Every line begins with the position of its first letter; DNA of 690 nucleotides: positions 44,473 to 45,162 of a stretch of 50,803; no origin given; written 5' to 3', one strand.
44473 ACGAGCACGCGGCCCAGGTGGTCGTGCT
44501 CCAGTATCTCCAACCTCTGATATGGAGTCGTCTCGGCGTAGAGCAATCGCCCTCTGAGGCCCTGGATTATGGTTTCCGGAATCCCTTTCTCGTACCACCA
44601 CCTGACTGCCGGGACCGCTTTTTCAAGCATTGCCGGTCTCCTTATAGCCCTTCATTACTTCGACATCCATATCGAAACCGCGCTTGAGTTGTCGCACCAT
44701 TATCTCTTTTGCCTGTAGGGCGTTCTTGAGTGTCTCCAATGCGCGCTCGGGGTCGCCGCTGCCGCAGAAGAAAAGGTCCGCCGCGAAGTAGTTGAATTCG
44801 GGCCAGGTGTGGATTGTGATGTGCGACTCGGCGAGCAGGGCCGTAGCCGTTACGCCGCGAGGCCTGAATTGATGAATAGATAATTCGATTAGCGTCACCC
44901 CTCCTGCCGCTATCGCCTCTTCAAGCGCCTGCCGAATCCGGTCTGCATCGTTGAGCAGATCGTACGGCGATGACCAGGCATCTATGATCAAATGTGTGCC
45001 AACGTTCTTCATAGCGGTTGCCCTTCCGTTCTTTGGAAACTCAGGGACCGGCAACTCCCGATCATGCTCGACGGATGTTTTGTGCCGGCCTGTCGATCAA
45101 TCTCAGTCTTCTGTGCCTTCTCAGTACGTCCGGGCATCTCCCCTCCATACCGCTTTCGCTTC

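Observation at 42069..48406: Two class B radical SAM paralogues in one operon-like cluster with AdoMet decarboxylase, aminopropyltransferase, a GmhA-like SIS protein and a DHS-like protein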

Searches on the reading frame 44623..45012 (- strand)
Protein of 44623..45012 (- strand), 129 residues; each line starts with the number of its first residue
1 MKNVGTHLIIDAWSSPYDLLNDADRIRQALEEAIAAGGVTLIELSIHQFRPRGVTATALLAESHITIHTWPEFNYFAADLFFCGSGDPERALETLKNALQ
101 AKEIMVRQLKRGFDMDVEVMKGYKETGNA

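Call 3: search_protein_families(library=pfam, proteins=[window:44623-45012:-], max_evalue=0.01)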
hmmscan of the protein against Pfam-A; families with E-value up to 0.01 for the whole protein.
window:44623-45012:- (129 aa): 1 family
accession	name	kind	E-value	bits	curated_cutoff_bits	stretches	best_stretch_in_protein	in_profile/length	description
PF02675.21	AdoMet_dc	-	2.1e-36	124.9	25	1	7-112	1-107/107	S-adenosylmethionine decarboxylase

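Call 4: search_protein_families(library=ncbifam, proteins=[window:44623-45012:-], max_evalue=0.01)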
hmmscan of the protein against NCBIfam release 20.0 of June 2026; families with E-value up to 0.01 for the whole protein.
window:44623-45012:- (129 aa): 3 families
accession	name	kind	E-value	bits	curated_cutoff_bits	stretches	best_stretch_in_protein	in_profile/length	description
TIGR03330.1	SAM_DCase_Bsu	equivalog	2.7e-37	127.6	75.65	1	3-112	2-112/112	adenosylmethionine decarboxylase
TIGR03331.1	SAM_DCase_Eco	equivalog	2.7e-06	27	255.8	1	58-123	105-178/259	adenosylmethionine decarboxylase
NF047558.1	TPR_END_plus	domain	0.0088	16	32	0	85-110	12-37/56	TPR end-of-group domain-containing protein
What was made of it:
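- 44623..45012 (-): speH: pyruvoyl-dependent AdoMet decarboxylase (class 1b); its 3' end overlaps the speE start by 8 nt. TIGR03330 127.6 bits (cutoff 75.65) (call 4).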

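Call 63: search_solved_structures(query=window:44623-45012:-, max_evalue=0.00001, show_alignments=1)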
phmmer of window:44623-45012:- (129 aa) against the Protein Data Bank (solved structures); distinct sequences matched with E-value up to 0.00001: 5.
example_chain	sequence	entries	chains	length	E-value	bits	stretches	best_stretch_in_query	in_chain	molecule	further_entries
1tlu_A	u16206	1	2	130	1.2e-25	93.2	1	1-113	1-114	S-adenosylmethionine decarboxylase proenzyme, AdoMetDC, SamDC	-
1vr7_A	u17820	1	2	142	1.6e-25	92.8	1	1-113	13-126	S-adenosylmethionine decarboxylase proenzyme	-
1tmi_A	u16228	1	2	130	3.1e-25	91.8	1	1-113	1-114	S-adenosylmethionine decarboxylase proenzyme, AdoMetDC, SamDC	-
2iii_A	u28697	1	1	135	2.4e-18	69.6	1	2-112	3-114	S-adenosylmethionine decarboxylase proenzyme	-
3iwb_A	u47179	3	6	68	2.9e-12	49.9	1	64-114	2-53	S-adenosylmethionine decarboxylase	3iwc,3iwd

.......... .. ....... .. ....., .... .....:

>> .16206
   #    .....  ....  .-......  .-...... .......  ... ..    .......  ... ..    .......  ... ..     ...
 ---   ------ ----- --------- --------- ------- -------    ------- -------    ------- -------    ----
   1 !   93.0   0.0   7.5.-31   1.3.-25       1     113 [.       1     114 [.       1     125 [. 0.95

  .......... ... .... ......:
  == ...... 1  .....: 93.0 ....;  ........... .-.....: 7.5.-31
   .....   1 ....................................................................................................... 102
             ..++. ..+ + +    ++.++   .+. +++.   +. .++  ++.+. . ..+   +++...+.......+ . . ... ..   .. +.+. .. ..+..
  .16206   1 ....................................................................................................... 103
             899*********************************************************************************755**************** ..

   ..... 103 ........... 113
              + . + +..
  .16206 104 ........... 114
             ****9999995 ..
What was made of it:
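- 44623..45012 (-): It aligns to T. maritima AdoMetDC 1tlu with the ESH cleavage site and the Cys of FCG conserved (call 63).
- On Pyruvoyl AdoMet decarboxylase, class 1b (TIGR03330): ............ and FFCG align to T. maritima 1tlu (calls 4, 63).
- Checked: It keeps the ESH pyruvoyl site and the catalytic Cys seen in T. maritima AdoMetDC (call 63).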
